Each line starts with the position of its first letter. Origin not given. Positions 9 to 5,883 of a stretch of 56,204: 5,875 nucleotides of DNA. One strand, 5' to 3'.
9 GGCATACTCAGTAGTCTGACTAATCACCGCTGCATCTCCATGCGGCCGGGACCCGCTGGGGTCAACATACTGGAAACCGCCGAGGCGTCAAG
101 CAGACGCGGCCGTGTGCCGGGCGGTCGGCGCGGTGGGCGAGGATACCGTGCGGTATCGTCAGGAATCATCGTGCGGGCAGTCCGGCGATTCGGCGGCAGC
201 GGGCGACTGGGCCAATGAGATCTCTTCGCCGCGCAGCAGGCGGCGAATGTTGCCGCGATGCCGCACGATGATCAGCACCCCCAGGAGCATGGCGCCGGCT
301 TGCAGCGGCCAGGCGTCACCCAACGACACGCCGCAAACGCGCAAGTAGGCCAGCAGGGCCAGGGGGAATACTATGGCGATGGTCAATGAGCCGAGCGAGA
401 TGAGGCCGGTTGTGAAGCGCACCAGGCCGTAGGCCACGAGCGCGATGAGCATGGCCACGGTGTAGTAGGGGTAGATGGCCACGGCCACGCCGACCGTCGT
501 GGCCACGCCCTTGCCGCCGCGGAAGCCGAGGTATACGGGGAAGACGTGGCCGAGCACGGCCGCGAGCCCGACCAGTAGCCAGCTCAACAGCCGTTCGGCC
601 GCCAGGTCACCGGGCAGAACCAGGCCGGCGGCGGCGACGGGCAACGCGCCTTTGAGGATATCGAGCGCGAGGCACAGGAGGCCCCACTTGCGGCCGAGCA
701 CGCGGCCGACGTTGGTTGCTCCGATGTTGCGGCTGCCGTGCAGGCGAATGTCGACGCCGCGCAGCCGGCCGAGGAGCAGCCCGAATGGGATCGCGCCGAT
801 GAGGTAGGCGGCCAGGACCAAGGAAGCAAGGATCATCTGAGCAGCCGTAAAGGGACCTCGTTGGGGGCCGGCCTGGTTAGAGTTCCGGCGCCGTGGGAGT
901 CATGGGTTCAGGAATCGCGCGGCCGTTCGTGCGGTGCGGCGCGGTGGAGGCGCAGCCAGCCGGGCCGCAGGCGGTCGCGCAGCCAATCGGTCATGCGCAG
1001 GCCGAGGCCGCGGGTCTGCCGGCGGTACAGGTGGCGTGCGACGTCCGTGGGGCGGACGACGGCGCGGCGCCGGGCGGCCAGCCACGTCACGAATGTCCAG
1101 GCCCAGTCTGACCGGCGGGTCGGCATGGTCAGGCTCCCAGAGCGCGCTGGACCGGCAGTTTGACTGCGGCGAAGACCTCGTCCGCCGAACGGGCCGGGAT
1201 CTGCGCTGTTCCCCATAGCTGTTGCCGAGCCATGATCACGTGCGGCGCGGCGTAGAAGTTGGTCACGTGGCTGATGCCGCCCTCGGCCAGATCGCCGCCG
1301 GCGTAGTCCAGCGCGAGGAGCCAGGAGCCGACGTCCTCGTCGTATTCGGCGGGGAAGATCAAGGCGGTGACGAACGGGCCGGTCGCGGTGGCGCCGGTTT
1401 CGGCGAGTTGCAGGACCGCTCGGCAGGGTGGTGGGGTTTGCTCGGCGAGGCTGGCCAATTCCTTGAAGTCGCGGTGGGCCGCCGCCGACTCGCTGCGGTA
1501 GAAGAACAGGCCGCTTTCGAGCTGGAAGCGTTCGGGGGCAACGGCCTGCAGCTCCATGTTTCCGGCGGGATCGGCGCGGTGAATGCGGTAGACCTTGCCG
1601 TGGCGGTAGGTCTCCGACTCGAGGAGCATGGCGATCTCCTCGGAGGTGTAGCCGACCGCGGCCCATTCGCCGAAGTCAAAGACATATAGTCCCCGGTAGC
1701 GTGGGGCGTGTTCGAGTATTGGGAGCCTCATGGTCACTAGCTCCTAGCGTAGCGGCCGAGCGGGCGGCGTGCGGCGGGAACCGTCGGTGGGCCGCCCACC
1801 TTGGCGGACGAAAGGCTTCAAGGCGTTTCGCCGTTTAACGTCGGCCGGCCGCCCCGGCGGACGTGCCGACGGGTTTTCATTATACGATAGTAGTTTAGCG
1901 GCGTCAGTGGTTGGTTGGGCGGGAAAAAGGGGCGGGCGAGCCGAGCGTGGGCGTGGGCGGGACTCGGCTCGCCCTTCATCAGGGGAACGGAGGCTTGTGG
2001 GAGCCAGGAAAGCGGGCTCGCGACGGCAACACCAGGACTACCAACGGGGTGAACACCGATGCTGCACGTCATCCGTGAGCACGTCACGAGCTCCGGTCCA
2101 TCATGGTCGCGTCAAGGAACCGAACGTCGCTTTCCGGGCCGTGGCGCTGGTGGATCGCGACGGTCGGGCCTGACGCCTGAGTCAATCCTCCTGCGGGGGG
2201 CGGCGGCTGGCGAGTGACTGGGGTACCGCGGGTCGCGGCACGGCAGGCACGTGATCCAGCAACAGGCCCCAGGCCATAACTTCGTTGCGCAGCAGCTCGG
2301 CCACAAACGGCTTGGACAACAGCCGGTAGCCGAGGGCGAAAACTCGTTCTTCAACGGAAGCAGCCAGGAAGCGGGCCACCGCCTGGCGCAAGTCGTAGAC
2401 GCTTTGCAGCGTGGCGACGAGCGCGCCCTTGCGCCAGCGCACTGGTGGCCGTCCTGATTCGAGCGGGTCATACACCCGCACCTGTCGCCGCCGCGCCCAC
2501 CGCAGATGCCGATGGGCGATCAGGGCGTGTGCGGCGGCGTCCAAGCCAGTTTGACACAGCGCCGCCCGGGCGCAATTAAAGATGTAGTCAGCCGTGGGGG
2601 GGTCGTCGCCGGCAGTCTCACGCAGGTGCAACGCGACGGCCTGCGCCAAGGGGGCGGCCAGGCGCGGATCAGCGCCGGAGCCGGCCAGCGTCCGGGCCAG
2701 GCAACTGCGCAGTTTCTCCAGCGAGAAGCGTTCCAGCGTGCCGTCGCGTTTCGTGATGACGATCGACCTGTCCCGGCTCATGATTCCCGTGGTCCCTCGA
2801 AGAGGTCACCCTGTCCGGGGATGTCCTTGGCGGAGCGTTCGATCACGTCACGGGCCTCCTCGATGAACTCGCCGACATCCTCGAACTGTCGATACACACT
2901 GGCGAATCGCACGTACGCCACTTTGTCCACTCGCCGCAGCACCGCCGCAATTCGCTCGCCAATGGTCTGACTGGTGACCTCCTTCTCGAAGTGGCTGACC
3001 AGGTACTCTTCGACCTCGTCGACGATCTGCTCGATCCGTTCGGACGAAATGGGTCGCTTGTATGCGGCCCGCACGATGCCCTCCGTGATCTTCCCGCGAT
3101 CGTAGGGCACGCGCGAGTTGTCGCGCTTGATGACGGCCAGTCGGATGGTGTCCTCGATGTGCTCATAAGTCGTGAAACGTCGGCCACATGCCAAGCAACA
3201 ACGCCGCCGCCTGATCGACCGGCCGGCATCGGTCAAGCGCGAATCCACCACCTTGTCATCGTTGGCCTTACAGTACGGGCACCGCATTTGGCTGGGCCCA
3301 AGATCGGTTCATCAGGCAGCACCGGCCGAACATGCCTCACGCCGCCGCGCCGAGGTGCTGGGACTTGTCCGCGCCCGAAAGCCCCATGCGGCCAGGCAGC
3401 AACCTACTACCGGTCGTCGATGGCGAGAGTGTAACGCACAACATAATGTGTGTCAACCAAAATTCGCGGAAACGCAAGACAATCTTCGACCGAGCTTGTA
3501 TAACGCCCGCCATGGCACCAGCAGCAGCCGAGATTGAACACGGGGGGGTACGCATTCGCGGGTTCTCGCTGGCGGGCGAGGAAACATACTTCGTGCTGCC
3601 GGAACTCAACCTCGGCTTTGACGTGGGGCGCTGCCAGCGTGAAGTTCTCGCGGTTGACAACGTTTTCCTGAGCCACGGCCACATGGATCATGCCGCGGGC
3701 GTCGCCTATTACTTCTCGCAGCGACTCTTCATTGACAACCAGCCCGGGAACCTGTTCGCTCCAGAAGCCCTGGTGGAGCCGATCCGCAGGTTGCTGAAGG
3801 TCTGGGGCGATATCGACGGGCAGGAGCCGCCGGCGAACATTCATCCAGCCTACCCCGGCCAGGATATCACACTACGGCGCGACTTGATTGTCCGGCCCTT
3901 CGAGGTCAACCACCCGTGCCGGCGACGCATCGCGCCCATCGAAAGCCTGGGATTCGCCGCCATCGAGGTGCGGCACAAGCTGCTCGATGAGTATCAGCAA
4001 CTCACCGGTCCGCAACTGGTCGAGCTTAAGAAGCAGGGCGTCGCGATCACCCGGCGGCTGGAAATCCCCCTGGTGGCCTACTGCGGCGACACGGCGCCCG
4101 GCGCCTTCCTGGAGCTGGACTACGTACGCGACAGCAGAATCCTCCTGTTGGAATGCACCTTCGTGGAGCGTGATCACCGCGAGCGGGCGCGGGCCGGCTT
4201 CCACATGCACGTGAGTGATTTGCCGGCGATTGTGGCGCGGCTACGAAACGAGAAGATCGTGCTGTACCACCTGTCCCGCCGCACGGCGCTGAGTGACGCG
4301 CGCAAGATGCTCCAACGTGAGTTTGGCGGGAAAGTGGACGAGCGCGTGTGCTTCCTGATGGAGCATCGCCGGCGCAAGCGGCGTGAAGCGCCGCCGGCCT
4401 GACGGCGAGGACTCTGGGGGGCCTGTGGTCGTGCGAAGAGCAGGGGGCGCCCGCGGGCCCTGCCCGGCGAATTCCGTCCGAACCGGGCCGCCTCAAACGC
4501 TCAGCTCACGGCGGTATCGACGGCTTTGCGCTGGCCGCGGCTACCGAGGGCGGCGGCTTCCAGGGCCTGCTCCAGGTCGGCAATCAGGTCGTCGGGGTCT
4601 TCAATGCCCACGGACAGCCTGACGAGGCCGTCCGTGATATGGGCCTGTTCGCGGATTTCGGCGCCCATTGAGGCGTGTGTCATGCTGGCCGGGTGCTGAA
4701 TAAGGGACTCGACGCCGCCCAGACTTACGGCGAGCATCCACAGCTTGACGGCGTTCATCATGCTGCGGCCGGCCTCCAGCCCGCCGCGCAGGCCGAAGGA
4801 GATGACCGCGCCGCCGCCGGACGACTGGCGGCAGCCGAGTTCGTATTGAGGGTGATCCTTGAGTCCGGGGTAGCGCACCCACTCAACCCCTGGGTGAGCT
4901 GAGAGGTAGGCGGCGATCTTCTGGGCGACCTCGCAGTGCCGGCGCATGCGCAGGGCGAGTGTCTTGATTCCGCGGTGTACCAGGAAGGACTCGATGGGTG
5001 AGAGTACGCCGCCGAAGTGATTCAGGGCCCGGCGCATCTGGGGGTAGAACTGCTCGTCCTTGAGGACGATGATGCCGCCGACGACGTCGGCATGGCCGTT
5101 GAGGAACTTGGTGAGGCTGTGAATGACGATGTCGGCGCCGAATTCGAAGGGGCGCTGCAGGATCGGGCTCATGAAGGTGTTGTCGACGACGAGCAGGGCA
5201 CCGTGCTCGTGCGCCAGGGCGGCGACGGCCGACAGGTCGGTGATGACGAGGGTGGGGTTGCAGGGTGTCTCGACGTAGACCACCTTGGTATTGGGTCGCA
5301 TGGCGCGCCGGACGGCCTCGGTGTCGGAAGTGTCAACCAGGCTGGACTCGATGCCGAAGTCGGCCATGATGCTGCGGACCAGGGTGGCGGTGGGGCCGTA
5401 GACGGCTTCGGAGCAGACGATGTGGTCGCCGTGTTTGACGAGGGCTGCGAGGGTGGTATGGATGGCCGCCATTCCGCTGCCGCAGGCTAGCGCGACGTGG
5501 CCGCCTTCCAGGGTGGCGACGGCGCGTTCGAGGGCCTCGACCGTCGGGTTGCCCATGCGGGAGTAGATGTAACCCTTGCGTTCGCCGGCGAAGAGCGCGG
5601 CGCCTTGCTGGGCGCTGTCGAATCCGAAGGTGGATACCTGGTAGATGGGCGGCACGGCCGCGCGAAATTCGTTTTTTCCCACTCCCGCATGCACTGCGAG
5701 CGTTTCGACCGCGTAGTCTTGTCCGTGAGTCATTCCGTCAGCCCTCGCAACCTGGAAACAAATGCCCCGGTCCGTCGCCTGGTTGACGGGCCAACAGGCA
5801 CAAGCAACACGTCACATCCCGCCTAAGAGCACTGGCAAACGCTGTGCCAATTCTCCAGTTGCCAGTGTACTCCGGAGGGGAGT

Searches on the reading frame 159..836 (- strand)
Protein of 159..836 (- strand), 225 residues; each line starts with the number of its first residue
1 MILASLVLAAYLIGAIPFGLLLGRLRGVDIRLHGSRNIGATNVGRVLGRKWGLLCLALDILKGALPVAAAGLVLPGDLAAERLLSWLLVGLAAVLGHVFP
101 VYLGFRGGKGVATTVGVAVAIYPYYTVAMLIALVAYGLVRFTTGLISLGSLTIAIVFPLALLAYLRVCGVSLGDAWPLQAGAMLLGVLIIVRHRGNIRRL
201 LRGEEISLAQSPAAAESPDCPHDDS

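Call 12: search_protein_families(library=pfam, proteins=[window:159-836:-], max_evalue=0.001)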
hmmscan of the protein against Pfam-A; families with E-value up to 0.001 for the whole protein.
window:159-836:- (225 aa): 1 family
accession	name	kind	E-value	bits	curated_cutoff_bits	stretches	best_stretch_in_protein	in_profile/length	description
PF02660.20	G3P_acyltransf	-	8.2e-50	169.5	24.1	1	9-200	1-164/164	Glycerol-3-phosphate acyltransferase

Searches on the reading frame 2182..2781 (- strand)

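Call 12: search_protein_families(library=pfam, proteins=[window:2182-2781:-], max_evalue=0.001)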
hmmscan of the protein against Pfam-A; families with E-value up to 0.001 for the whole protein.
window:2182-2781:- (199 aa): 1 family
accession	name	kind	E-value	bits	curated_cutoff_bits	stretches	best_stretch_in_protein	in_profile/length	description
PF03477.21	ATP-cone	-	3.4e-09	37.6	25.8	1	8-94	2-86/88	ATP cone domain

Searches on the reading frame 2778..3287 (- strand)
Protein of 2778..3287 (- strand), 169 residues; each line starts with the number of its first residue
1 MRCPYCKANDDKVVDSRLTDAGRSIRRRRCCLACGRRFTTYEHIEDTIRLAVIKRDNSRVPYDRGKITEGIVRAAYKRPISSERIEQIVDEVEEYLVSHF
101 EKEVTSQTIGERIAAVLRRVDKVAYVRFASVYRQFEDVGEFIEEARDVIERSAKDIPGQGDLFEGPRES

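Call 12: search_protein_families(library=pfam, proteins=[window:2778-3287:-], max_evalue=0.001)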
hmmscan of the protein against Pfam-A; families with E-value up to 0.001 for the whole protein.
window:2778-3287:- (169 aa): 2 families
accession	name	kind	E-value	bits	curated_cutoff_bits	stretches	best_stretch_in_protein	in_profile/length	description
PF03477.21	ATP-cone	-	5.5e-22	78.6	25.8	1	51-137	2-87/88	ATP cone domain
PF22811.2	Zn_ribbon_NrdR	-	6.3e-20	71.3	27.2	1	1-42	1-42/42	Transcriptional repressor NrdR-like, N-terminal domain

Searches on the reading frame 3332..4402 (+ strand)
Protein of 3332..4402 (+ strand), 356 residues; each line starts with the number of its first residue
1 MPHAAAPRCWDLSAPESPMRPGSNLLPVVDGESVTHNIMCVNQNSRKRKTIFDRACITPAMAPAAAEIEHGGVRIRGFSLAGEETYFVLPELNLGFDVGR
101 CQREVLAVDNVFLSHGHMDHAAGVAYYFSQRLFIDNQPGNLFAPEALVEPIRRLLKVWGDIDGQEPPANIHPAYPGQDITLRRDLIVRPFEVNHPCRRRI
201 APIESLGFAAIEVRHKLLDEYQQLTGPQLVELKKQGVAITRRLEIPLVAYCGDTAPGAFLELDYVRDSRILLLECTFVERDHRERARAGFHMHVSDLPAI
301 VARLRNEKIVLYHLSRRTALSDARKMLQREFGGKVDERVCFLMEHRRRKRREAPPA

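Call 12: search_protein_families(library=pfam, proteins=[window:3332-4402:+], max_evalue=0.001)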
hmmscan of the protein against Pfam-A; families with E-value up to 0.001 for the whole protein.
window:3332-4402:+ (356 aa): 2 families
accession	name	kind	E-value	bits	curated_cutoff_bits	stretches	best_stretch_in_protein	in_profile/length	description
PF12706.13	Lactamase_B_2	-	1.1e-12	48.4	27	1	104-313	27-199/200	Beta-lactamase superfamily domain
PF00753.33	Lactamase_B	-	0.00067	20.1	22.7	0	105-127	41-63/196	Metallo-beta-lactamase superfamily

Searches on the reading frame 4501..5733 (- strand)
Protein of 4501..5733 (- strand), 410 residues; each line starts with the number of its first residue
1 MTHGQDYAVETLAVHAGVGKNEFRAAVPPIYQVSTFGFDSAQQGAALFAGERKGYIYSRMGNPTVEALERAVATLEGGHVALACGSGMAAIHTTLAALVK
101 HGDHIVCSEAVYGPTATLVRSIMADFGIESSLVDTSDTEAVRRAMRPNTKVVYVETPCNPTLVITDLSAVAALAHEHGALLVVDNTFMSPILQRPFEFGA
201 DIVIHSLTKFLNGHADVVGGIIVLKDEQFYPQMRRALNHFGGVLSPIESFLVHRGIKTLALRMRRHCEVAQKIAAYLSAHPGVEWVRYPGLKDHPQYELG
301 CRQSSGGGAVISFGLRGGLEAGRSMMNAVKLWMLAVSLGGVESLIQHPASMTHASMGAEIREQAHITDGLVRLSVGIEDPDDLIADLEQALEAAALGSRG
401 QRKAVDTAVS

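Call 12: search_protein_families(library=pfam, proteins=[window:4501-5733:-], max_evalue=0.001)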
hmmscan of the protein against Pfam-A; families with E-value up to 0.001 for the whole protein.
window:4501-5733:- (410 aa): 7 families
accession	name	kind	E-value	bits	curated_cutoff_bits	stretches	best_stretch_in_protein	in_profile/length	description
PF01053.26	Cys_Met_Meta_PP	-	8.7e-152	505.5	27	1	10-392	1-381/381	Cys/Met metabolism PLP-dependent enzyme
PF00155.27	Aminotran_1_2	-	1.4e-09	38.1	19.7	1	64-191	42-192/361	Aminotransferase class I and II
PF01212.27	Beta_elim_lyase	-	2.8e-08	33.9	27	1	61-283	30-271/288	Beta-eliminating lyase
PF01041.23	DegT_DnrJ_EryC1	-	1.8e-07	31.2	19.8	1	62-185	23-146/360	DegT/DnrJ/EryC1/StrS aminotransferase family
PF06838.17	Met_gamma_lyase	-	5.9e-07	28.8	24.2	1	52-227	47-241/405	Methionine gamma-lyase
PF02347.22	GDC-P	-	8.4e-06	25.3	26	1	96-209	148-258/429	Glycine cleavage system P-protein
PF00266.25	Aminotran_5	-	1.8e-05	24.3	21.5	1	86-209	72-201/371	Aminotransferase class-V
